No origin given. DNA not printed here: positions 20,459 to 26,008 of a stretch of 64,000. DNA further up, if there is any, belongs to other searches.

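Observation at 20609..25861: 1,750-aa single-polypeptide fusion of a eukaryotic-like Ser/Thr kinase with a sigma-54 enhancer-binding protein (STPK-NTPase/TPR-GAF-sigma54 AAA+-HTH)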

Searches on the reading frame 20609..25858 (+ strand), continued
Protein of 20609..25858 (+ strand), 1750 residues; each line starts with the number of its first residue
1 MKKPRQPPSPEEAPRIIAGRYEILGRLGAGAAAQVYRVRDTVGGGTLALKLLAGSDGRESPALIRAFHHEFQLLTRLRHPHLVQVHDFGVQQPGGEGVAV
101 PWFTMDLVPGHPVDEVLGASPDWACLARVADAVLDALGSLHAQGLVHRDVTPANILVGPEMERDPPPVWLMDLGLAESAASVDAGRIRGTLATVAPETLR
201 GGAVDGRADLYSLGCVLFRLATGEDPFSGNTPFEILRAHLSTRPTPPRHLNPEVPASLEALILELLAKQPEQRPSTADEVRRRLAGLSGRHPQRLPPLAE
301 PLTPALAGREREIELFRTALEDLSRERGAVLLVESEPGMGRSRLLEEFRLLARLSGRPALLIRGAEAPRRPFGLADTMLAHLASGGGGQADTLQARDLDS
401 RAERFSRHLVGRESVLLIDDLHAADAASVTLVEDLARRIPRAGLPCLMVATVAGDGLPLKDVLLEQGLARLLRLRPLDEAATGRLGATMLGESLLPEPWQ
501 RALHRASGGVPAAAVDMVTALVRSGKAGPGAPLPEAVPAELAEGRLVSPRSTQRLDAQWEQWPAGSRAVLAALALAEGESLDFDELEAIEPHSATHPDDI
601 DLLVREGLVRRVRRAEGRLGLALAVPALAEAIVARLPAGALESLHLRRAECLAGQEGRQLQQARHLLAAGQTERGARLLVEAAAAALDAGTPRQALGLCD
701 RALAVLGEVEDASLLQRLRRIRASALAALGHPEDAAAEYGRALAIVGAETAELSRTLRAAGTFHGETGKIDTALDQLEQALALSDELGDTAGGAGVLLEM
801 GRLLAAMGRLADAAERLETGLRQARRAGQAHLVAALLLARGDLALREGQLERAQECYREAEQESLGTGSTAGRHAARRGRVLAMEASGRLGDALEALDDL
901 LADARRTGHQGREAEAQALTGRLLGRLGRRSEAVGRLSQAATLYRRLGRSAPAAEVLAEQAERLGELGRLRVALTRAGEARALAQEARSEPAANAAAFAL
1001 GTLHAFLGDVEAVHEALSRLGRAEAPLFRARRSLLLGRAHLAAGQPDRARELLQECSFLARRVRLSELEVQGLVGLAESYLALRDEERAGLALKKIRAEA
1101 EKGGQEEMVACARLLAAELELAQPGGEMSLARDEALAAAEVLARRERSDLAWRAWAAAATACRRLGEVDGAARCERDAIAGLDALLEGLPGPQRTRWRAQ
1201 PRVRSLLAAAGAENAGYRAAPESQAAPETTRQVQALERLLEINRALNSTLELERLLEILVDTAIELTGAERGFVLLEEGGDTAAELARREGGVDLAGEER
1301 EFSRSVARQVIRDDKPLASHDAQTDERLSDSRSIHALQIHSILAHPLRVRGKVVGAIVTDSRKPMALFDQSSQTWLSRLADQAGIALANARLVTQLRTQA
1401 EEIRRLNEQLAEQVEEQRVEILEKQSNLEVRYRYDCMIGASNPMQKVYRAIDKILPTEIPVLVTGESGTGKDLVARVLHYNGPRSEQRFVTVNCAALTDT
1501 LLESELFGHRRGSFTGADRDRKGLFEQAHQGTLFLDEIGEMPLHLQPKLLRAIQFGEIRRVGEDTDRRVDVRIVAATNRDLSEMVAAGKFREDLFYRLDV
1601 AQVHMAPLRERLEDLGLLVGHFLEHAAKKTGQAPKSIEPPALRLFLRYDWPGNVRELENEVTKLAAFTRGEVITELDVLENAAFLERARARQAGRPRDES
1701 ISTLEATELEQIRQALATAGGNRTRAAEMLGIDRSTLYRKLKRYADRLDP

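Call 29: find_related_loci(query=A1, collection=genome_contigs, flank=8000)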
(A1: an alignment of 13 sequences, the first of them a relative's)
Query A1 (1750 aa) in genome_contigs; peptide patterns used: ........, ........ (x = any residue, [..] = any of these).
600 stretches matched a pattern (row limit reached: there are more); 597 encode a relative of the query (tblastn E <= 1e-3); the best 80 are kept; 80 distinct loci.
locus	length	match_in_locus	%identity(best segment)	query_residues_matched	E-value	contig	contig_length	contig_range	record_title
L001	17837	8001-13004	40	20-1742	6e-95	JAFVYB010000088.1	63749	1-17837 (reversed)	MAG: Myxococcaceae bacterium isolate RGIG5499 Sheep_Colon.Co__c2314726, whole genome shotgun sequence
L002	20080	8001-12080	41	28-1743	3e-92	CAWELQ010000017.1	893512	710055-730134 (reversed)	MAG: uncultured delta proteobacterium isolate MFD05684.bin.1.403 genome assembly, contig: contig_49171, whole genome sho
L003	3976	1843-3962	39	67-1744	3e-93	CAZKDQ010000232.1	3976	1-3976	MAG TPA_asm: uncultured Rhodothermales bacterium isolate SRP220891_co3_377 genome assembly, contig: NODE_51879_length_39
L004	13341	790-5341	37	19-1743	3e-89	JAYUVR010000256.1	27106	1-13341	MAG: Archangium sp. isolate GL124_DN_metabinner_4 GL124_DN_metabinner_4_255, whole genome shotgun sequence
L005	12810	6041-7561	38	1229-1743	3e-88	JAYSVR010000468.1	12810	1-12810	MAG: Acidobacteriota bacterium isolate GFS_12827 GFS_12827_467, whole genome shotgun sequence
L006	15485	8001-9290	40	1302-1744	2e-85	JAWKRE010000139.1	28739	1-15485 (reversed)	MAG: Polyangiaceae bacterium isolate ABC1.6 ABC1.6.fa-139, whole genome shotgun sequence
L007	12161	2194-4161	39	1131-1744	2e-107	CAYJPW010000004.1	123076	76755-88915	MAG TPA_asm: uncultured Polyangiaceae bacterium isolate ERP124720_co1_193 genome assembly, contig: NODE_197_length_12307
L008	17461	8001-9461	36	1236-1747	7e-81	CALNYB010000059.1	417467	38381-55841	MAG: Cyanobacteriota bacterium isolate HOU_bin.0041 genome assembly, contig: contig_11731, whole genome shotgun sequence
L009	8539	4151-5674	34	1211-1747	7e-79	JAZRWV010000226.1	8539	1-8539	MAG: Myxococcota bacterium isolate T1900044951_TA20190004.MAGScoT_cleanbin_000050 SGB_3670_k141_414195, whole genome sho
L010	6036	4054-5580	37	1218-1744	1e-77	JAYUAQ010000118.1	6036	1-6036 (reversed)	MAG: Blastocatellia bacterium isolate GFS_6523 GFS_6523_117, whole genome shotgun sequence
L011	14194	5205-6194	42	1391-1743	5e-77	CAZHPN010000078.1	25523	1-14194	MAG TPA_asm: uncultured bacterium isolate binchicken_co3_336 genome assembly, contig: NODE_6027_length_25523_cov_6.33661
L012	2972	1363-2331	45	1420-1744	6e-79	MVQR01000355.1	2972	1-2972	MAG: Syntrophus sp. PtaB.Bin001 A4E66_contig000355, whole genome shotgun sequence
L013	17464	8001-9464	35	1227-1742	3e-76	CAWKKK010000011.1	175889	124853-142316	MAG: uncultured Acidobacteriaceae bacterium isolate MFD00731.bin.3.48 genome assembly, contig: contig_37830, whole genom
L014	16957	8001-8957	46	1437-1744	6e-76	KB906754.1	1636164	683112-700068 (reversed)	Acidobacteriaceae bacterium KBS 89 genomic scaffold G003DRAFT_scaffold00001.1, whole genome shotgun sequence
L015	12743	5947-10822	44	1437-1745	9e-76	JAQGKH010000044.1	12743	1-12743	MAG: Devosia sp. isolate RYN_506 scaffold_516203, whole genome shotgun sequence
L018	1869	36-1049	42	1413-1750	2e-80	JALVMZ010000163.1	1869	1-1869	MAG: Desulfobacteraceae bacterium isolate A3_maxbin2_scaf2bin.136 A3_NODE_189248_length_1869_cov_2.537313, whole genome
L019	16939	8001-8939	45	1428-1744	3e-75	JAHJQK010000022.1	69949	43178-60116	MAG: Proteobacteria bacterium isolate OS_PC_MetaG.mb.106 OS_PC_MetaG.mb.106_k141_71808, whole genome shotgun sequence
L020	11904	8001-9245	41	1347-1750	2e-75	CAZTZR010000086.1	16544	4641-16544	MAG TPA_asm: uncultured Kofleriaceae bacterium isolate binchicken_co168_166 genome assembly, contig: NODE_6115_length_16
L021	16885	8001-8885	48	1444-1744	3e-75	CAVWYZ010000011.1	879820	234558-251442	MAG: Candidatus Acidoferrales bacterium isolate MFD05377.bin.1.191 genome assembly, contig: contig_14086, whole genome s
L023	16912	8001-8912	48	1437-1744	1e-74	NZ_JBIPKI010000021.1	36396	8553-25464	Desulfurivibrio sp. C05AmB 21, whole genome shotgun sequence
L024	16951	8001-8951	46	1423-1744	2e-74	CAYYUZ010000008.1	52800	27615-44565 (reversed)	MAG TPA_asm: uncultured Spirochaetales bacterium isolate binchicken_co54_357 genome assembly, contig: NODE_1050_length_5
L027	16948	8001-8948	47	1432-1744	4e-74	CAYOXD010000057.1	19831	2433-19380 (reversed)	MAG TPA_asm: uncultured Desulfobacterales bacterium isolate binchicken_co224_209 genome assembly, contig: NODE_2475_leng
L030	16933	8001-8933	48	1431-1744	8e-74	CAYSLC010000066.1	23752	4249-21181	MAG TPA_asm: uncultured Desulfobacteraceae bacterium isolate binchicken_co15_57 genome assembly, contig: NODE_1017_lengt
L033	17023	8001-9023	45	1401-1744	1e-73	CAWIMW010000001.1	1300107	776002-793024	MAG: uncultured Acidobacteriota bacterium isolate MFD05442.bin.1.249 genome assembly, contig: contig_1570, whole genome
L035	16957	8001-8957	45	1411-1744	4e-73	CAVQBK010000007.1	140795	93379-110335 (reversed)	MAG: uncultured bacterium isolate MFD02923.bin.1.27 genome assembly, contig: contig_38415, whole genome shotgun sequence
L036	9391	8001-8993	44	1418-1750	6e-73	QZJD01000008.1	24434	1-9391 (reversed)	MAG: Desulfobulbus sp. isolate SURF_48 Ga0104751_1003062, whole genome shotgun sequence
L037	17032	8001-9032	41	1391-1744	8e-73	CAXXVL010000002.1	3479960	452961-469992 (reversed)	MAG: Smithellaceae bacterium isolate ea3e3a57-e723-42e2-b213-d72c633126af genome assembly, contig: contig_2, whole genom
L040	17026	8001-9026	44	1398-1744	2e-72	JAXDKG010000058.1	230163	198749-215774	MAG: Acidobacteriota bacterium isolate BP_59 scaffold_2209616, whole genome shotgun sequence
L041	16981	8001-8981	44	1420-1744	3e-72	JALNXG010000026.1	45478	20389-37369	MAG: Melioribacteraceae bacterium isolate SO_2016_LW3 bin 28 scaffold01203_LW162_2016, whole genome shotgun sequence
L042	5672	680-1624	42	1423-1744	1e-72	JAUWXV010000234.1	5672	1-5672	MAG: bacterium isolate CSMAG_2693 CSMAG_2693_k141_2661831_length_5672_cov_7.9722, whole genome shotgun sequence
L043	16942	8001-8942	46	1437-1744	3e-72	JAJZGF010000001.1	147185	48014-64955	MAG: Acidobacteria bacterium isolate LL4.bin32 NODE_43_length_147185_cov_3.015756, whole genome shotgun sequence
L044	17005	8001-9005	42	1413-1744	5e-72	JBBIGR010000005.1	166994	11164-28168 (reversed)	MAG: Fibrobacteria bacterium isolate ETS170220_bin_96 NODE_33_length_166994_cov_6.907775, whole genome shotgun sequence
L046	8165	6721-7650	43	1437-1748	4e-72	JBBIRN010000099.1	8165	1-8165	MAG: Candidatus Aminicenantes bacterium isolate QNS170220_bin_350 NODE_1285_length_8165_cov_4.646486, whole genome shotg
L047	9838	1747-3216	35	1236-1744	5e-72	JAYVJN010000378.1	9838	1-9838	MAG: Acidobacteriota bacterium isolate GL53_Down_metabat_36 GL53_Down_metabat_36_377, whole genome shotgun sequence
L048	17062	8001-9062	42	1375-1744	5e-72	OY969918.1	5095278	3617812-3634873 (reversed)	MAG: uncultured Acidobacteriota bacterium isolate MFD04967.bin.c.4 genome assembly, chromosome: 1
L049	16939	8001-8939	46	1428-1744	8e-72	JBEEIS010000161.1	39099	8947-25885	MAG: Pseudomonadota bacterium isolate blueriver_2019_sw_WHONDRS-S19S_0024_B_bin.68 scaffold_1339123, whole genome shotgu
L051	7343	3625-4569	47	1429-1744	1e-71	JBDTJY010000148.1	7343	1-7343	MAG: Kofleriaceae bacterium isolate cluster2_bin.64 k127_5703815, whole genome shotgun sequence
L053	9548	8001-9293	36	1305-1744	6e-72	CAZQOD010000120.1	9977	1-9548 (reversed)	MAG TPA_asm: uncultured Desulfopila sp. isolate binchicken_co67_251 genome assembly, contig: NODE_7488_length_9977_cov_6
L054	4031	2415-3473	42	1390-1744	4e-72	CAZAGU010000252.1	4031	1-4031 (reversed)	MAG TPA_asm: uncultured bacterium isolate SRP191223_co2_100 genome assembly, contig: NODE_29301_length_4031_cov_5.117706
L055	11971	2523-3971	33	1236-1744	2e-71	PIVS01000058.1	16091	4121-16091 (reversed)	MAG: Desulfobacteraceae bacterium isolate Glo_11 GloG15_CONTIG4317, whole genome shotgun sequence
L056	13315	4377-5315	48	1437-1744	2e-71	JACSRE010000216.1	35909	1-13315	MAG: Myxococcus sp. isolate MY1 contig-70_1003, whole genome shotgun sequence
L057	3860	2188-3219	43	1400-1744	2e-72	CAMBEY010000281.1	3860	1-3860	MAG: Candidatus Sulfopaludibacter sp. SbA3 isolate TH-08apr19-221 genome assembly, contig: TH-08apr19-C59740, whole geno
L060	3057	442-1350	47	1437-1744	6e-73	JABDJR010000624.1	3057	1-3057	MAG: Candidatus Eisenbacteria bacterium isolate SS_bin_28 k127_3900121, whole genome shotgun sequence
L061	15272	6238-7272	44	1387-1744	6e-71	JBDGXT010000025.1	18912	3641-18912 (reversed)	MAG: Gemmatimonadota bacterium isolate M3-30_Bin_181 M3-30_Bin_181_scaffold_16379, whole genome shotgun sequence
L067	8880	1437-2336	45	1437-1743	5e-71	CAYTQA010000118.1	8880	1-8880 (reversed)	MAG TPA_asm: uncultured Terriglobales bacterium isolate SRP272529_co1_23 genome assembly, contig: NODE_14791_length_8880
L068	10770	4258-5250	41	1414-1744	6e-71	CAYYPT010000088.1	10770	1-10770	MAG TPA_asm: uncultured bacterium isolate binchicken_co184_744 genome assembly, contig: NODE_12073_length_10770_cov_11.3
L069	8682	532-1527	49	1408-1744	3e-80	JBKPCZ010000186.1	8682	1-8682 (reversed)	MAG: Chloroflexota bacterium isolate GB_EKS_MAG_00038 GB_EKS_000001626950, whole genome shotgun sequence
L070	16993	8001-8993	43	1411-1744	1e-70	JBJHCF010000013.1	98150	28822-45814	MAG: Opitutia bacterium isolate SF2967_J5348.metabat2_refined.028 NODE_278_length_98150_cov_2.482213, whole genome shotg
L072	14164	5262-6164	47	1437-1747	1e-70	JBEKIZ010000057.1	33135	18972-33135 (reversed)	MAG: Terriglobia bacterium isolate SPRUCE 311 SPRUCE_311_57, whole genome shotgun sequence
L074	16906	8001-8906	48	1437-1744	2e-70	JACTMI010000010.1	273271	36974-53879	MAG: Acidobacteria bacterium isolate BJ1 scaffold_134, whole genome shotgun sequence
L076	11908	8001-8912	49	1438-1744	5e-70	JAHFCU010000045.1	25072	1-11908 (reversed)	MAG: Gemmatimonadetes bacterium isolate nzgw229 NODE_3093_length_25073_cov_4.432070, whole genome shotgun sequence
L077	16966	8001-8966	41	1417-1744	3e-70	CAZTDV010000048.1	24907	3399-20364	MAG TPA_asm: uncultured Sediminibacterium sp. isolate SRP062349_co2_105 genome assembly, contig: NODE_1084_length_24907_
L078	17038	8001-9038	41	1398-1744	6e-70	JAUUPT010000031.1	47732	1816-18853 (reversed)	MAG: Bacteroidaceae bacterium isolate N1166.5 NODE_182_length_47732_cov_10.187743, whole genome shotgun sequence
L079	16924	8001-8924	44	1438-1744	8e-70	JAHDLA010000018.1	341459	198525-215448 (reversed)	MAG: Sedimentibacter sp. isolate LM3-B4.1 k141_72304, whole genome shotgun sequence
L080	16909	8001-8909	47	1440-1744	7e-70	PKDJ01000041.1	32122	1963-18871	MAG: Proteobacteria bacterium isolate Deltapro3 c_000000000554, whole genome shotgun sequence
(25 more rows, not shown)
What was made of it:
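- Tried and rejected: The genome_contigs scan with the orthologue alignment (call 29) chose generic activator peptides (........, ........).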

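Call 30: find_encoding_contigs(protein=P0003, flank=6000, max_places=2)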
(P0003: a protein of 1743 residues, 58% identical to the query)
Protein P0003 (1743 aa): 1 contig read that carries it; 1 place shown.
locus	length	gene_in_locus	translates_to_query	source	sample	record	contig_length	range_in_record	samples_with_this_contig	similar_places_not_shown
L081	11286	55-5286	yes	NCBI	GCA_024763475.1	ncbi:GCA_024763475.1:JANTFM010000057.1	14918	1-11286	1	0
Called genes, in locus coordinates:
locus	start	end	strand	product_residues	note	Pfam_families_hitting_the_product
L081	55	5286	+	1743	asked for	PF00069:Pkinase, PF07714:PK_Tyr_Ser-Thr, PF13191:AAA_16, PF17874:TPR_MalT, PF13424:TPR_12, PF01590:GAF, PF13185:GAF_2, PF13492:GAF_3, +6 more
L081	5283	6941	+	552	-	PF00884:Sulfatase, PF16347:SGSH_C (weak)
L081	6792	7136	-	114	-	-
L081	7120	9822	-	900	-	PF14559:TPR_19, PF13432:TPR_16 (weak), PF14559:TPR_19, PF13414:TPR_11 (weak), PF13424:TPR_12, PF13414:TPR_11, PF13424:TPR_12 (weak), PF14559:TPR_19, +17 more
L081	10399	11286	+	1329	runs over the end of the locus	PF00672:HAMP, PF00512:HisKA (weak), PF02518:HATPase_c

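Call 31: find_encoding_contigs(protein=P0005, flank=6000, max_places=2)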
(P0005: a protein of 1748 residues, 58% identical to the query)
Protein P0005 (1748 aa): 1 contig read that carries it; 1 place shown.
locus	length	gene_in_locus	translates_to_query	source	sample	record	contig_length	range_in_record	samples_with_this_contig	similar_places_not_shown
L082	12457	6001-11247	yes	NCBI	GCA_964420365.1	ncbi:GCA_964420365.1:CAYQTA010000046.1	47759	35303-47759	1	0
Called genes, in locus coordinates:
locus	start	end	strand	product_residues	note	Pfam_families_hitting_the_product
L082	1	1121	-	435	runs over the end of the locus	PF00709:Adenylsucc_synt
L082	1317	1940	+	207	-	PF01381:HTH_3, PF12844:HTH_19, PF13560:HTH_31, PF07883:Cupin_2 (weak)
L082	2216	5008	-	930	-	PF08471:Ribonuc_red_2_N, PF02867:Ribonuc_red_lgC, PF12637:TSCPD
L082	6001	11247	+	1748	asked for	PF00069:Pkinase, PF07714:PK_Tyr_Ser-Thr, PF13191:AAA_16, PF13424:TPR_12, PF01590:GAF, PF13185:GAF_2, PF13492:GAF_3, PF00158:Sigma54_activat, +5 more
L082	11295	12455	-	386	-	?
